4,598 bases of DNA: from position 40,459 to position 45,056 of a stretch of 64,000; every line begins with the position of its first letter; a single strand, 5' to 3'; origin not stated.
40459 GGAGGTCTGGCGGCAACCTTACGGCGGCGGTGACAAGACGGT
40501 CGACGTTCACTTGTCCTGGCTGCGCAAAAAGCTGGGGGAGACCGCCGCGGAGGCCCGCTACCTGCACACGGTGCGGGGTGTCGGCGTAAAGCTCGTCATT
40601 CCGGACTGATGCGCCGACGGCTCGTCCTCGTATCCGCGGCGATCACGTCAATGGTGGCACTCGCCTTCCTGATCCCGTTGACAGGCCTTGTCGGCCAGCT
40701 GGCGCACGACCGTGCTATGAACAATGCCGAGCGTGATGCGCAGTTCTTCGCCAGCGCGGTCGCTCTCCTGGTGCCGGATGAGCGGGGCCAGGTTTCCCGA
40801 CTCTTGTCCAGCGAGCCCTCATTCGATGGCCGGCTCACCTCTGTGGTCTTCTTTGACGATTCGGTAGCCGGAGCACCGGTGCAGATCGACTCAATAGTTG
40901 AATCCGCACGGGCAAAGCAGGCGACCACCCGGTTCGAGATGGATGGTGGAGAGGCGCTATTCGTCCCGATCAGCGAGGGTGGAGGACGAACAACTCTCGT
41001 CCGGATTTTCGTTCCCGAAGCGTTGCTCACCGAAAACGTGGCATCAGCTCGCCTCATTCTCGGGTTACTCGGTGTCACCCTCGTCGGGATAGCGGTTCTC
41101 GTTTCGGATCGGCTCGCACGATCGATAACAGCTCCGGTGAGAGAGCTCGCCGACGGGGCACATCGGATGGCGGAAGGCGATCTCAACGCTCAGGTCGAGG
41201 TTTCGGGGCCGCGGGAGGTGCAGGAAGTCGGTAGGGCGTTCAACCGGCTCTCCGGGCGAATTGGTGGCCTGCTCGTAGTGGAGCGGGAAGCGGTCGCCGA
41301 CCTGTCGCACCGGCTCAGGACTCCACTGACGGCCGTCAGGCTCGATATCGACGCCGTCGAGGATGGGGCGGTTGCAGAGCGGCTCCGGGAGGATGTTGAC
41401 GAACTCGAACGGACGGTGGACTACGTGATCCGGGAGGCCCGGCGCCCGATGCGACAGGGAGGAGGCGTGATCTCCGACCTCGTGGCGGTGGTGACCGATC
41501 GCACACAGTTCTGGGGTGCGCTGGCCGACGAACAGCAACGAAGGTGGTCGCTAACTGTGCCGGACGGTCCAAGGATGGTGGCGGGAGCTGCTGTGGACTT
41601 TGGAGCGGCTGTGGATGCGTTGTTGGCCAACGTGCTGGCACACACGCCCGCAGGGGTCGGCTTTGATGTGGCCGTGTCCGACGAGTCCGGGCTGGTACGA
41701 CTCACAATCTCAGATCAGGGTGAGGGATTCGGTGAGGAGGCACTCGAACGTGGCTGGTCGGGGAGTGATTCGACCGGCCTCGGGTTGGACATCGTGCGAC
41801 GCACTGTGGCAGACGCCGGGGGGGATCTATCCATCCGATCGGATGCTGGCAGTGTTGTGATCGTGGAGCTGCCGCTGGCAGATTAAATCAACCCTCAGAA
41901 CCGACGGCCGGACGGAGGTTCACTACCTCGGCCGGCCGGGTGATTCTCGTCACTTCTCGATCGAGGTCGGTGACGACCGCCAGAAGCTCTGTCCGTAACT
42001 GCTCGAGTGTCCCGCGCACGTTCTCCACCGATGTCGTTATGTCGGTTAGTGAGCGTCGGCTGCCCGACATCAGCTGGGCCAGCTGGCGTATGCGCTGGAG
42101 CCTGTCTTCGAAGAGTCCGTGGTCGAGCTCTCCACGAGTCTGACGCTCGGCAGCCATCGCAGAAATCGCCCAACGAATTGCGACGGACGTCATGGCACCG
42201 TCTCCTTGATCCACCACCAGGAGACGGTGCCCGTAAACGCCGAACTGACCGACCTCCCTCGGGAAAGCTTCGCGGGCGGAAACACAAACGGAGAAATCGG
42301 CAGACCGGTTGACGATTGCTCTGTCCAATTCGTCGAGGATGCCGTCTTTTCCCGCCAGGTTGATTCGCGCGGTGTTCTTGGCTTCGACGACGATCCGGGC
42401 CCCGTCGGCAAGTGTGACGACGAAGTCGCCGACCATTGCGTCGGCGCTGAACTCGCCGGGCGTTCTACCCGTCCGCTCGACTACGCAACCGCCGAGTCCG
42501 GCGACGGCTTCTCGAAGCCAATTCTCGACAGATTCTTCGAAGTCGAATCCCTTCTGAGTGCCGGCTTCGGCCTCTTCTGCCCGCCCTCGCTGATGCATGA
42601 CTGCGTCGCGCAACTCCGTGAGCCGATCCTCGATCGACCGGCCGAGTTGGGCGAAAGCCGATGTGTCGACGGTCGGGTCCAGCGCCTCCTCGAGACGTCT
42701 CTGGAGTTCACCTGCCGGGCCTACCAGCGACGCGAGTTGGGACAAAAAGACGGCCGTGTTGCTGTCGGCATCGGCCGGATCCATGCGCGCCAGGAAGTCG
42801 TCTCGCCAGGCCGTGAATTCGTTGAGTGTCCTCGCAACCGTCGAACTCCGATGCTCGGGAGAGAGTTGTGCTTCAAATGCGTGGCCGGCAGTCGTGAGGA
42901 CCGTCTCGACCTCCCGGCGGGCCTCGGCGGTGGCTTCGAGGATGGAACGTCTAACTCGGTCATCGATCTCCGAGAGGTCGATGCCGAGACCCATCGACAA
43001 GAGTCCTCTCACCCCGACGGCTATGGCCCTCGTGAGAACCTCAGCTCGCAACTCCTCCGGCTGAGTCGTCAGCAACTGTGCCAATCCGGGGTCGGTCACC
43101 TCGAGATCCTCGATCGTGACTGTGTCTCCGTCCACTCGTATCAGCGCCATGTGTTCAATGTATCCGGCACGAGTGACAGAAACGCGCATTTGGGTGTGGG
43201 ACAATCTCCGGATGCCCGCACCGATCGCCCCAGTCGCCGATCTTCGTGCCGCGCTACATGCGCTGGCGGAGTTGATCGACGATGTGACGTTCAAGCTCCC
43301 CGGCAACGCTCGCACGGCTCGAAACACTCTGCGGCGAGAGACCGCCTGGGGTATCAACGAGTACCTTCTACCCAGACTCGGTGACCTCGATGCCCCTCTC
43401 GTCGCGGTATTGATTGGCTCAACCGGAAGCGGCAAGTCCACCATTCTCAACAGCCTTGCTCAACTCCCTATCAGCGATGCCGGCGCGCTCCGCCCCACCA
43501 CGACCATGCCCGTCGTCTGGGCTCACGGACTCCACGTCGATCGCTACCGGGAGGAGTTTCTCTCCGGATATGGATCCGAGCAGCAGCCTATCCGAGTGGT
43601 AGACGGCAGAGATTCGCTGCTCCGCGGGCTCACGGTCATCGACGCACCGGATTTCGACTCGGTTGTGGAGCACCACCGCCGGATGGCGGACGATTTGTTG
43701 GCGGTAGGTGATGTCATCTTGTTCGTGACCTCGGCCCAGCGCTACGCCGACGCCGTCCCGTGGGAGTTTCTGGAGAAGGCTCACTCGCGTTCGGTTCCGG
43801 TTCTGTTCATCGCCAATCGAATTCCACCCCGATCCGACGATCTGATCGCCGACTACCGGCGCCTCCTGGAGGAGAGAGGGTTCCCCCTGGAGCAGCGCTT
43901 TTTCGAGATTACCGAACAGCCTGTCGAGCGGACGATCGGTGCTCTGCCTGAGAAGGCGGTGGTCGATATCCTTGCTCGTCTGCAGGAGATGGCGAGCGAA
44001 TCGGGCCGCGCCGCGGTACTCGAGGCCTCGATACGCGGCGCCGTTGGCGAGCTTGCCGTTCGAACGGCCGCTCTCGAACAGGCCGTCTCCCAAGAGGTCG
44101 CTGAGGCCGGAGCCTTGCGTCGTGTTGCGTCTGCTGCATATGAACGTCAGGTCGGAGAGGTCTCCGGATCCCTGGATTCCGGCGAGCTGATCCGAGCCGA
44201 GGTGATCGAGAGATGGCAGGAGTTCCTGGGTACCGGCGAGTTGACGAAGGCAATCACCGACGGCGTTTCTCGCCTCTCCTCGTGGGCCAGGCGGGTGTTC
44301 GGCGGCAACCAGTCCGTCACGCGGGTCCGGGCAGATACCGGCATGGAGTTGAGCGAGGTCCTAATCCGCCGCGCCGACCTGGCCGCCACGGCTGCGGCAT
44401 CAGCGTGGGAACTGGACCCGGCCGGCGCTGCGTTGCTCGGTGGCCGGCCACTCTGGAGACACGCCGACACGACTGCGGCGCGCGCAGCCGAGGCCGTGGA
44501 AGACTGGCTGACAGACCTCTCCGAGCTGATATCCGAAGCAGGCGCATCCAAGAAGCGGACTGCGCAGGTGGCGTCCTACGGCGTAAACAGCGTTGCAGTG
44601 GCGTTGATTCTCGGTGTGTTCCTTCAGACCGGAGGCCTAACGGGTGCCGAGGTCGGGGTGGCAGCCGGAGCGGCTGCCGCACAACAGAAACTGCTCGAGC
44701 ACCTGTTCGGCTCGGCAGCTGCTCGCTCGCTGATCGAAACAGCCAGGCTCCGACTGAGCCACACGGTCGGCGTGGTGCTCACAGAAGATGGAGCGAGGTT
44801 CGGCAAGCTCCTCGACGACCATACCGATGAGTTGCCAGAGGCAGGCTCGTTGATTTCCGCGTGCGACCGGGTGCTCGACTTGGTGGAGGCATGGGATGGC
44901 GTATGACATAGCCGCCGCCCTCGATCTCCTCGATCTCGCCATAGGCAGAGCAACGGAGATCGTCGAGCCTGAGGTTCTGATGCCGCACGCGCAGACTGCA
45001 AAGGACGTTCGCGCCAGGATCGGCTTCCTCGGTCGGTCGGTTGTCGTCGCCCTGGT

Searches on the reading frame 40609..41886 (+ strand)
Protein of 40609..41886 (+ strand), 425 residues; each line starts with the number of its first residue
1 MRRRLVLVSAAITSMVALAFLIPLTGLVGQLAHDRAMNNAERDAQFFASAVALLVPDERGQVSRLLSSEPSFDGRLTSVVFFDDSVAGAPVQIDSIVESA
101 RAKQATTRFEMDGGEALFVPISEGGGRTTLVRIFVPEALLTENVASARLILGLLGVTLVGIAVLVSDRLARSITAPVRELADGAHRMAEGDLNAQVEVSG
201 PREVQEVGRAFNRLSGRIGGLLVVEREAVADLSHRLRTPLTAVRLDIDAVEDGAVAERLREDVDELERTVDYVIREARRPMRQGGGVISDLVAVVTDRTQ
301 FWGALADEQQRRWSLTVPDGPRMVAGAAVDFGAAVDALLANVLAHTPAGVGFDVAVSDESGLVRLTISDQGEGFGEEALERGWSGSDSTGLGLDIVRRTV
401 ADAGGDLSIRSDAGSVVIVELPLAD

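Call 29: search_protein_families(library=pfam, proteins=[window:40609-41886:+], max_evalue=0.0001)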
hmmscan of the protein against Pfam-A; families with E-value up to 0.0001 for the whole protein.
window:40609-41886:+ (425 aa): 3 families
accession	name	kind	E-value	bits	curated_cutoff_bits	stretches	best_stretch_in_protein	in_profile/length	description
PF00672.30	HAMP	-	4e-15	56.3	25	1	168-218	1-51/53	HAMP domain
PF02518.31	HATPase_c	-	1e-12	48.9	26.4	1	333-424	8-110/111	Histidine kinase-, DNA gyrase B-, and HSP90-like ATPase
PF00512.31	HisKA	-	1.4e-07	31.9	26.9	1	226-272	3-49/66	His Kinase A (phospho-acceptor) domain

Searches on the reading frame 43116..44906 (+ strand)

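Call 29: search_protein_families(library=pfam, proteins=[window:43116-44906:+], max_evalue=0.0001)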
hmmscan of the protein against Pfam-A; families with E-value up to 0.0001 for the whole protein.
window:43116-44906:+ (596 aa): 1 family
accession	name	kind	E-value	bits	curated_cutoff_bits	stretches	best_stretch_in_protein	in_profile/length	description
PF00350.29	Dynamin_N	-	1.3e-09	38.7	27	0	162-224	93-155/168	Dynamin family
